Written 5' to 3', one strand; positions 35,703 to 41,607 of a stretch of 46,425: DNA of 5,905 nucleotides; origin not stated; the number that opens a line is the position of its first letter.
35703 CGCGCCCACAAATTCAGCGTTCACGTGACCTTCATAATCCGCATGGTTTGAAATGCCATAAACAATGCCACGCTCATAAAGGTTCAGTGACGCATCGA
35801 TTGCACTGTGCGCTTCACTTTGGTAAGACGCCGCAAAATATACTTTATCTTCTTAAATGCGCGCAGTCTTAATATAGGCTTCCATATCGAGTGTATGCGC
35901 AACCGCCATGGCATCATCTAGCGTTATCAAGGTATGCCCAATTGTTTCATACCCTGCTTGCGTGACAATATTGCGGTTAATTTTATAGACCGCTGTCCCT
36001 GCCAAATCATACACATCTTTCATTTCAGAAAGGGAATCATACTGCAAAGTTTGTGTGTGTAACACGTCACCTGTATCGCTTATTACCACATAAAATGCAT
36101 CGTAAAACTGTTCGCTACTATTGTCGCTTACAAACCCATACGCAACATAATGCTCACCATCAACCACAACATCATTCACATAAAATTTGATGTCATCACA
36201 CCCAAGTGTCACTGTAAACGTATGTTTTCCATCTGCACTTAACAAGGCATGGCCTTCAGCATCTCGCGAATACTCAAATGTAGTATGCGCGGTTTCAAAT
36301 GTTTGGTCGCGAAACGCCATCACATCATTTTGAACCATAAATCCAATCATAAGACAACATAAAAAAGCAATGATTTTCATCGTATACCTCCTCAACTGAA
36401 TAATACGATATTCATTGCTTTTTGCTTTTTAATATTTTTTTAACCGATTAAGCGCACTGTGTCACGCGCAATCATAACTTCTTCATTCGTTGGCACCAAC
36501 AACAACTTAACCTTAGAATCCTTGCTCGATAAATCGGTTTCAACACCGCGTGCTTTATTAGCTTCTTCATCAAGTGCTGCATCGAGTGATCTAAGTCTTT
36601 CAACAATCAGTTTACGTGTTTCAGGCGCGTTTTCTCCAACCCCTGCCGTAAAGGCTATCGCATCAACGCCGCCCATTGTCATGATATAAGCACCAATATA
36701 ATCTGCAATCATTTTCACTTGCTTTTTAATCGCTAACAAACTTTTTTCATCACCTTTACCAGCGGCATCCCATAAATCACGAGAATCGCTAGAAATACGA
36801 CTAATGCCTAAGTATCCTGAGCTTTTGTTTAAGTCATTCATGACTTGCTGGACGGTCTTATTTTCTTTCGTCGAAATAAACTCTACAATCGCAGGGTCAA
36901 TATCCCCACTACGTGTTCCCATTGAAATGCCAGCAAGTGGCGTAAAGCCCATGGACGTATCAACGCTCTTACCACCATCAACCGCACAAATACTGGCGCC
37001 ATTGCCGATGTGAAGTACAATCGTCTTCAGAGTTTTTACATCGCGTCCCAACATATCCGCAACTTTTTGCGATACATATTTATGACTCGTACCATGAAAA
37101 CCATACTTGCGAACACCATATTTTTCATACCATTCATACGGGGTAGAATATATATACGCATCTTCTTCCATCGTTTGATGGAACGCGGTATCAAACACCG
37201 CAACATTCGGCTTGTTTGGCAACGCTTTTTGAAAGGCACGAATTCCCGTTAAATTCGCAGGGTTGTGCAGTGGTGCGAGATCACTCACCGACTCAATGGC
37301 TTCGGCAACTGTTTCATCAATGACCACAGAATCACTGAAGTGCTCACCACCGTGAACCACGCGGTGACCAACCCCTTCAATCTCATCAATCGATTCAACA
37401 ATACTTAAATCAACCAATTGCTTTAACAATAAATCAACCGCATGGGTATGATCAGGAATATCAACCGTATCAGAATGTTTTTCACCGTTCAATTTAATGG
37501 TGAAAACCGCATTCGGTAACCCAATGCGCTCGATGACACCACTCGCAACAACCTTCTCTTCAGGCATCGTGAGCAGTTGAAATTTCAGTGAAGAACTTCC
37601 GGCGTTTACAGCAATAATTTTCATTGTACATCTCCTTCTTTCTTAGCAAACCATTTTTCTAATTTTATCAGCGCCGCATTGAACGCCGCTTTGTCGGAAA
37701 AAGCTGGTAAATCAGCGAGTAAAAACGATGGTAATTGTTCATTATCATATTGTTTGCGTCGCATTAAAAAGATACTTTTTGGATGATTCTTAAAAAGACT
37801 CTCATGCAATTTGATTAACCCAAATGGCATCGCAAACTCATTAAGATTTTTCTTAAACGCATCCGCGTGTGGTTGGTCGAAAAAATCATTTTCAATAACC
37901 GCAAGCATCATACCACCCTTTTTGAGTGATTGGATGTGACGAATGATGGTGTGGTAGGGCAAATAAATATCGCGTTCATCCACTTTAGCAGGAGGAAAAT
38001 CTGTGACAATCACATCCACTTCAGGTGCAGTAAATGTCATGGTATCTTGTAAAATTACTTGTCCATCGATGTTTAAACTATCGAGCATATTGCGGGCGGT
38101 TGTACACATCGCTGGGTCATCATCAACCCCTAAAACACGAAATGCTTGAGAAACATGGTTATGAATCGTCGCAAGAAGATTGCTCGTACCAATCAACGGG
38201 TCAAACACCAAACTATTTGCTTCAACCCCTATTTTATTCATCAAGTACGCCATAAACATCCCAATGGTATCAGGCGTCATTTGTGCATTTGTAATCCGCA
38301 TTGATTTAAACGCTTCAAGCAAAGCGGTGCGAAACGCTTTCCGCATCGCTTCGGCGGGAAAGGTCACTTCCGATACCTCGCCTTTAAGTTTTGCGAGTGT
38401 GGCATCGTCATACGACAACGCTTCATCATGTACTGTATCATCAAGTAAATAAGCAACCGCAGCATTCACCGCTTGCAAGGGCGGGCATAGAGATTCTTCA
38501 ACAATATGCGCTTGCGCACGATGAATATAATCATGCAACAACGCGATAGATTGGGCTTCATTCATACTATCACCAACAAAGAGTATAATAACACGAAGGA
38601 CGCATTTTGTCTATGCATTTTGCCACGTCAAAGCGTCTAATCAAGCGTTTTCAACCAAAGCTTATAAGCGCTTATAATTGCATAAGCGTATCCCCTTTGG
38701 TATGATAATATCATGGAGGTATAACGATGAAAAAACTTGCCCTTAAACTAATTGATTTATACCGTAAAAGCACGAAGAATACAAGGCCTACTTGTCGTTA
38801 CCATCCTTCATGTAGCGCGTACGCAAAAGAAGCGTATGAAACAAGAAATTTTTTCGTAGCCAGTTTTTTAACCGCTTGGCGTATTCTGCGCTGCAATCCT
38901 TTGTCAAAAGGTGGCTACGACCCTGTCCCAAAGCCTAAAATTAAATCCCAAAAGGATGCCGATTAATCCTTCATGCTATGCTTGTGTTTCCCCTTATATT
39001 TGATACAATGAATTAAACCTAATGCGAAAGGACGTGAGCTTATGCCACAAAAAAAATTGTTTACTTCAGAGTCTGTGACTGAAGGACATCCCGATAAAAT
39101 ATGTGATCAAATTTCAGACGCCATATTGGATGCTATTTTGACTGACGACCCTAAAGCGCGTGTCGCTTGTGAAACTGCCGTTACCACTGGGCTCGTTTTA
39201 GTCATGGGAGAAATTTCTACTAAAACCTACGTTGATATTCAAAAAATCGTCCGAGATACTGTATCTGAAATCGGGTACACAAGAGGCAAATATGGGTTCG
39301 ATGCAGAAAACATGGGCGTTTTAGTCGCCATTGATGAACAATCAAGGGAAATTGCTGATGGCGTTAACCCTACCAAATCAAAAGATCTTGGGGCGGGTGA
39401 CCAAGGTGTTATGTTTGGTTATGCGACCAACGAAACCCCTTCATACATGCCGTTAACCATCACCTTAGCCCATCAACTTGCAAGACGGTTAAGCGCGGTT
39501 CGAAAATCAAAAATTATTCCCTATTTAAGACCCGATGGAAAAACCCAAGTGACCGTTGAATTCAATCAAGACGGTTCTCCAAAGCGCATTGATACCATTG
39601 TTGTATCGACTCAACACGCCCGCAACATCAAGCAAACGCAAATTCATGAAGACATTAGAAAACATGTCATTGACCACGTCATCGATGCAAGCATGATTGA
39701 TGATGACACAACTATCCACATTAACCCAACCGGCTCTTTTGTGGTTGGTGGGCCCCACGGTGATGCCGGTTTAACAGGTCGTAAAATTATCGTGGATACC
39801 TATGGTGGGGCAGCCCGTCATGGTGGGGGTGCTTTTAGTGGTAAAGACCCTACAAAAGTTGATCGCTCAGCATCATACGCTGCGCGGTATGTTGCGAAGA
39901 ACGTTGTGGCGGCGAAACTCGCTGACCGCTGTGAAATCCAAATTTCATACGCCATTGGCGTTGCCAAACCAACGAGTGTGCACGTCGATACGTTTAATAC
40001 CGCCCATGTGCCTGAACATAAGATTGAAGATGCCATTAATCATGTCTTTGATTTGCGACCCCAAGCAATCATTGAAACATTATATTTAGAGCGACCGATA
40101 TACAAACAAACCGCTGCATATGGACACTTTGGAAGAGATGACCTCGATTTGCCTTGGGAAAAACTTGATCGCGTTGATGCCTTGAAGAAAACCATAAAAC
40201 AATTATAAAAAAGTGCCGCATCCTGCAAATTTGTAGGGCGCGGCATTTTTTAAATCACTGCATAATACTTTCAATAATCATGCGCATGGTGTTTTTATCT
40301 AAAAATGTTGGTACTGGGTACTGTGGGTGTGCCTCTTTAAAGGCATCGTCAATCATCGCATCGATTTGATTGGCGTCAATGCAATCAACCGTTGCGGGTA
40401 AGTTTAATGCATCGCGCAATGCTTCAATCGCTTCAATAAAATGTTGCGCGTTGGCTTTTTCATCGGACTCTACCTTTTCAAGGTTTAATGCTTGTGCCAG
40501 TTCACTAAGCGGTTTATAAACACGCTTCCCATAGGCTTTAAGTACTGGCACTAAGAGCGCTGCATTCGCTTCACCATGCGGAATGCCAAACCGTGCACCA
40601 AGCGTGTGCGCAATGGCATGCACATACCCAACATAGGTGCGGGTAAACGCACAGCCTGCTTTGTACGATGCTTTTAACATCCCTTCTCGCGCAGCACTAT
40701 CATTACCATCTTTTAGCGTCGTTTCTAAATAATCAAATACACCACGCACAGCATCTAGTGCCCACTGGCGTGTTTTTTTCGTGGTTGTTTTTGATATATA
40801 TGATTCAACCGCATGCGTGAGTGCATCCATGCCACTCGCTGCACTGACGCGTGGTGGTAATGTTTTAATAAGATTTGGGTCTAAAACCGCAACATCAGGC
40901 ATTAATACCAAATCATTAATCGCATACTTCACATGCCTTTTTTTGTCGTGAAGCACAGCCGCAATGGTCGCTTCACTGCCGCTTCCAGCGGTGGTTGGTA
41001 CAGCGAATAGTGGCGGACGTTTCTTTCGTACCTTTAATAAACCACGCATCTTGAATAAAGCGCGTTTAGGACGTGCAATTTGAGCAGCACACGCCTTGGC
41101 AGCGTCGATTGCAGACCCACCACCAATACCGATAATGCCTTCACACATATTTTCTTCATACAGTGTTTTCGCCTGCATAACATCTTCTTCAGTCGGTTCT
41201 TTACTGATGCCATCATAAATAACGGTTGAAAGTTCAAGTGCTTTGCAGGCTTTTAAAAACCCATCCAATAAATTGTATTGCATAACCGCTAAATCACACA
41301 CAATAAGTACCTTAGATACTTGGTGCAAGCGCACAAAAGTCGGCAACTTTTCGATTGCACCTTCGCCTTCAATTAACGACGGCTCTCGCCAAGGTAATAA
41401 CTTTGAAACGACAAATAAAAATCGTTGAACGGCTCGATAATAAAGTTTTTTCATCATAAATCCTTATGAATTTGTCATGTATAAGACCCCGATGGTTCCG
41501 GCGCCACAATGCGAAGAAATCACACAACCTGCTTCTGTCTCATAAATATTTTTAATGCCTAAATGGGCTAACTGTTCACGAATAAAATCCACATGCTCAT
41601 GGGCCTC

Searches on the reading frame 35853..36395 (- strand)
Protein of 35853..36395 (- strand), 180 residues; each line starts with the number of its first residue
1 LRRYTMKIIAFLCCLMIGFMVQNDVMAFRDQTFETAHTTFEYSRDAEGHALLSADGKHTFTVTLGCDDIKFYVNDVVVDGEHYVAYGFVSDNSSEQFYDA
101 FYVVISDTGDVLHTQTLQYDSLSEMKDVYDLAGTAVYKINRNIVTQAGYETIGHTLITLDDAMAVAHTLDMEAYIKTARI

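Call 14: search_protein_families(library=pfam, proteins=[window:35853-36395:-], max_evalue=0.0001)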
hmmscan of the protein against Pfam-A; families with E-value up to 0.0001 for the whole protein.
window:35853-36395:- (180 aa): 0 families

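Call 17: search_protein_families(library=pfam, proteins=[window:35853-36395:-], max_evalue=0.1)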
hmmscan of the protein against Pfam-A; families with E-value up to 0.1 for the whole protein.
window:35853-36395:- (180 aa): 2 families
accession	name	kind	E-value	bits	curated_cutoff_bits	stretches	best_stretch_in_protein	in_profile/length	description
PF13786.12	DUF4179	-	0.0058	17.5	30.1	1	6-82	10-85/94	Domain of unknown function (DUF4179)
PF25784.1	BigA_N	-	0.04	14.5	24.5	1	23-80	5-61/80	BigA and YdbA N-terminal beta barrel domain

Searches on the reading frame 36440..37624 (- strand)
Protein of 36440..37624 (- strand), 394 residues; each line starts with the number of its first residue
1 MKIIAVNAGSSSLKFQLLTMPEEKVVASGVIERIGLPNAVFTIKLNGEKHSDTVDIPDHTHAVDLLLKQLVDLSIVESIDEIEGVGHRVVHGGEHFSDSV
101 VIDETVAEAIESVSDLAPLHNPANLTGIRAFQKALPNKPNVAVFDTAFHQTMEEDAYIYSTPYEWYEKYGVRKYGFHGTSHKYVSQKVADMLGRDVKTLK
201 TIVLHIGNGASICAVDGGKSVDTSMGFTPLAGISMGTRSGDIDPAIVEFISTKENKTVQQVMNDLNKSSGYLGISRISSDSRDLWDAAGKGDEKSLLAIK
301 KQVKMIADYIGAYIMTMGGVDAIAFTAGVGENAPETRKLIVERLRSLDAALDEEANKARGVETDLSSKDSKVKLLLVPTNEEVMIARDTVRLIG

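Call 14: search_protein_families(library=pfam, proteins=[window:36440-37624:-], max_evalue=0.0001)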
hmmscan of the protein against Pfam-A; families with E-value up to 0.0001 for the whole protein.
window:36440-37624:- (394 aa): 1 family
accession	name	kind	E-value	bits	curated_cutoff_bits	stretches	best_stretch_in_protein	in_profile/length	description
PF00871.23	Acetate_kinase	-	4.7e-153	509.9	22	1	2-387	1-392/392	Acetokinase family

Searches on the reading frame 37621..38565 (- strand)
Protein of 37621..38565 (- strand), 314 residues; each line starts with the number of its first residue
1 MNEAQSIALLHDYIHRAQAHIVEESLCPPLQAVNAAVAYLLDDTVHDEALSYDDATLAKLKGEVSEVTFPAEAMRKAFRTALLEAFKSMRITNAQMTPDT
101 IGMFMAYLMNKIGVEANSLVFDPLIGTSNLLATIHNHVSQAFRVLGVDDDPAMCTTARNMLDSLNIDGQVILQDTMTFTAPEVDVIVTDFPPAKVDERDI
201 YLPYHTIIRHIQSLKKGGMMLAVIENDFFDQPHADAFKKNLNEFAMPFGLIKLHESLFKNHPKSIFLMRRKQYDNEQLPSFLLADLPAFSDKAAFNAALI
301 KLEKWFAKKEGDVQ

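Call 14: search_protein_families(library=pfam, proteins=[window:37621-38565:-], max_evalue=0.0001)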
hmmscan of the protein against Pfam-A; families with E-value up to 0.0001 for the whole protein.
window:37621-38565:- (314 aa): 0 families

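Call 17: search_protein_families(library=pfam, proteins=[window:37621-38565:-], max_evalue=0.1)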
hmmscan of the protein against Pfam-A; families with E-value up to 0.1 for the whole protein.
window:37621-38565:- (314 aa): 6 families
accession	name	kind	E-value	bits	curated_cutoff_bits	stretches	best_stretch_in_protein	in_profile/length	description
PF21106.3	YtxK_like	-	0.001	19.8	24.3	1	10-84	3-79/81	YtxK N-terminal helical domain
PF01170.24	UPF0020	-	0.0013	18.9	22.3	1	121-192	64-131/197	RMKL-like, methyltransferase domain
PF13649.12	Methyltransf_25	-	0.0034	18.5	27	1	125-188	6-70/97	Methyltransferase domain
PF02384.22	N6_Mtase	-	0.017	14.9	20.4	0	96-191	29-134/311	N-6 DNA Methylase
PF01135.25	PCMT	-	0.044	14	20.3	0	96-172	57-128/210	Protein-L-isoaspartate(D-aspartate) O-methyltransferase (PCMT)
PF18693.7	TRAM_2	-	0.065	13.9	27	0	147-190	9-45/63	TRAM domain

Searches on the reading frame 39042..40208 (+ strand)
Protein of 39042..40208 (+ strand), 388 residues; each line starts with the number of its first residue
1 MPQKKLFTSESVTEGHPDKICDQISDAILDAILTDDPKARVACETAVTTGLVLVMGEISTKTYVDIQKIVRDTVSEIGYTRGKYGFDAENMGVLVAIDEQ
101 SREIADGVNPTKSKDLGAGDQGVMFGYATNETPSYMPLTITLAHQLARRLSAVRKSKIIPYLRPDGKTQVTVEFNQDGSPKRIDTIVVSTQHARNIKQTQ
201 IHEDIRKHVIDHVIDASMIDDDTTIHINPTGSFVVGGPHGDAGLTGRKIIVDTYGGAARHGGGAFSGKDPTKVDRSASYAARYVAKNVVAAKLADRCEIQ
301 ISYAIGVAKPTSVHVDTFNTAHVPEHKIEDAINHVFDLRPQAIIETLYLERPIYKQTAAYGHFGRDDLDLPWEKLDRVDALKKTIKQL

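Call 14: search_protein_families(library=pfam, proteins=[window:39042-40208:+], max_evalue=0.0001)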
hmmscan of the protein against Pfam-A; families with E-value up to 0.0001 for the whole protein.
window:39042-40208:+ (388 aa): 3 families
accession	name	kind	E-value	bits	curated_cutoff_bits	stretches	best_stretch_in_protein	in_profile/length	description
PF02773.21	S-AdoMet_synt_C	-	1.6e-69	232.6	25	1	235-374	1-138/138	S-adenosylmethionine synthetase, C-terminal domain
PF02772.21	S-AdoMet_synt_M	-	3.6e-51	172.8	29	1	116-233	2-120/120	S-adenosylmethionine synthetase, central domain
PF00438.25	S-AdoMet_synt_N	-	3e-45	153.2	33.1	1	5-101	2-98/99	S-adenosylmethionine synthetase, N-terminal domain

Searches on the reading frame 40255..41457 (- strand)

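Call 14: search_protein_families(library=pfam, proteins=[window:40255-41457:-], max_evalue=0.0001)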
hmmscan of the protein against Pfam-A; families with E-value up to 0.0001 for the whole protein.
window:40255-41457:- (400 aa): 3 families
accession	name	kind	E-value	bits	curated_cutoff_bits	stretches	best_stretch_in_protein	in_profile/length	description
PF00465.25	Fe-ADH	-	1.2e-43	149.1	31.3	1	28-194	4-168/168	Iron-containing alcohol dehydrogenase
PF25137.1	ADH_Fe_C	-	3.4e-39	135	27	1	206-398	2-193/194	Fe-containing alcohol dehydrogenase family, C-terminal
PF13685.12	Fe-ADH_2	-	4.6e-11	43.4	28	1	31-129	3-99/149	Iron-containing alcohol dehydrogenase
